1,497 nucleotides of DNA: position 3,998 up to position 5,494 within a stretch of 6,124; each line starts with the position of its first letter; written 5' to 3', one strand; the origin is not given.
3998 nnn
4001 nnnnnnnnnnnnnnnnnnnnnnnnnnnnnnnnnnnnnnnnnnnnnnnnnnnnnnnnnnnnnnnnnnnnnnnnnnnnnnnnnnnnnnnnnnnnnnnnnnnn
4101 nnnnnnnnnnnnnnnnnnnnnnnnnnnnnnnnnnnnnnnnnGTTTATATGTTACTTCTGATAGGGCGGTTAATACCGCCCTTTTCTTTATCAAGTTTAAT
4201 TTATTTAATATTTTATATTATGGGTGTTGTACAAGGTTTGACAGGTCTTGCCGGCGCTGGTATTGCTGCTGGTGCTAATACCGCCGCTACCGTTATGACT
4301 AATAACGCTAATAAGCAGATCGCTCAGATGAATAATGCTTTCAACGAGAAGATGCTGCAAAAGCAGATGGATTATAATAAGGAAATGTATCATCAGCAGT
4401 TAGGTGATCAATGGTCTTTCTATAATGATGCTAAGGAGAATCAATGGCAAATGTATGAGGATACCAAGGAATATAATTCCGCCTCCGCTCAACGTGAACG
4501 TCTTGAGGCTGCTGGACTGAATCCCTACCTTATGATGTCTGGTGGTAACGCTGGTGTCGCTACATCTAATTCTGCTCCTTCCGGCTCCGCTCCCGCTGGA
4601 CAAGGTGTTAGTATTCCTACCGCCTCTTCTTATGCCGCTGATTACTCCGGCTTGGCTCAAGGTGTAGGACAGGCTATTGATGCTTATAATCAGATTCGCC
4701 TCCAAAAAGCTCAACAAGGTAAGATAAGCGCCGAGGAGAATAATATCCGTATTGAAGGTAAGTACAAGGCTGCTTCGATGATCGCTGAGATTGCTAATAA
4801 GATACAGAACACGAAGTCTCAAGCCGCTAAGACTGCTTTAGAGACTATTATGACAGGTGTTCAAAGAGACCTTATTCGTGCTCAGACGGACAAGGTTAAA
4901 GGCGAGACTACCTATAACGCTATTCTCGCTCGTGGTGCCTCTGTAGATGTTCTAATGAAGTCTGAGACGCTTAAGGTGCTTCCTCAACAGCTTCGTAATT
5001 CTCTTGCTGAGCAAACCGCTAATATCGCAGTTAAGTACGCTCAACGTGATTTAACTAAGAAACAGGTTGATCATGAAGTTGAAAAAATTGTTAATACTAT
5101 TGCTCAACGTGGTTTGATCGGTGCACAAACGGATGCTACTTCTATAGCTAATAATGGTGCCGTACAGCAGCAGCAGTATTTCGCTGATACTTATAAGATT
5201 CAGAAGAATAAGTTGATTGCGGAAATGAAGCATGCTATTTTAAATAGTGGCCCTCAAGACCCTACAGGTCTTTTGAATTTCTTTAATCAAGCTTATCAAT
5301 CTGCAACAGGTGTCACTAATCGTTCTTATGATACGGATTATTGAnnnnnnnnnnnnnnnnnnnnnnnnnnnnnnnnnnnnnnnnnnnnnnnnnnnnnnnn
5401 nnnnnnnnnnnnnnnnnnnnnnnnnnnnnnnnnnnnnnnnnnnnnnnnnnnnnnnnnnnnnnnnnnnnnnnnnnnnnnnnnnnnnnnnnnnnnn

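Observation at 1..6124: Complete circular gokushovirus-like microvirus genome (6025 nt) with atypical size and gene order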

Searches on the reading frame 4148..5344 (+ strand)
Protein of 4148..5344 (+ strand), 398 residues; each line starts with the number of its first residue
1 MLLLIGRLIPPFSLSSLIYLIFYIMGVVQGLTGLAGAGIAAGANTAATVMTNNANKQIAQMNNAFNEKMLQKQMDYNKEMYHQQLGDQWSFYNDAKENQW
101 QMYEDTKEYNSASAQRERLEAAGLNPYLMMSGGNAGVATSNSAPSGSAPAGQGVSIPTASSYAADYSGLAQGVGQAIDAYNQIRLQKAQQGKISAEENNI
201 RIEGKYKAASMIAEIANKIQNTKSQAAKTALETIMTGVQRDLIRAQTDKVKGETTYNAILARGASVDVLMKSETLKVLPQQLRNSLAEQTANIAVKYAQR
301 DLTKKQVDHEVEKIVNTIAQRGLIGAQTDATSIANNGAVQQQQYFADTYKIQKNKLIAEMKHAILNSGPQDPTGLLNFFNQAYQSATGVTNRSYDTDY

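Call 4: search_protein_families(library=pfam, proteins=[window:4148-5344:+], max_evalue=0.1)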
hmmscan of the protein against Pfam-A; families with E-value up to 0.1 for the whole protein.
window:4148-5344:+ (398 aa): 1 family
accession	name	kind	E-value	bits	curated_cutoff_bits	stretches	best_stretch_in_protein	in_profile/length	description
PF24217.1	DUF7436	-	0.0031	17.9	34.2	1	220-299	17-97/153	Family of unknown function (DUF7436)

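Call 5: search_protein_families(library=phrogs, proteins=[window:4148-5344:+], max_evalue=0.1)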
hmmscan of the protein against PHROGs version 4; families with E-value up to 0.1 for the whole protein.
window:4148-5344:+ (398 aa): 5 families
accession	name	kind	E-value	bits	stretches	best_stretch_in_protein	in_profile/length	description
phrog_8689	-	tail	2.3e-13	51.6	1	25-285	6-246/327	pilot protein for DNA ejection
phrog_31272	-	tail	3.7e-07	30.5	1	62-208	20-158/294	pilot protein for DNA ejection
phrog_35928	-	tail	0.00056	20.7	1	72-152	52-129/172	pilot protein for DNA ejection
phrog_11693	-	tail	0.0017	19.5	1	118-229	59-178/228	pilot protein for DNA ejection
phrog_8693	-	tail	0.047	14.6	0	94-308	32-206/258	pilot protein for DNA ejection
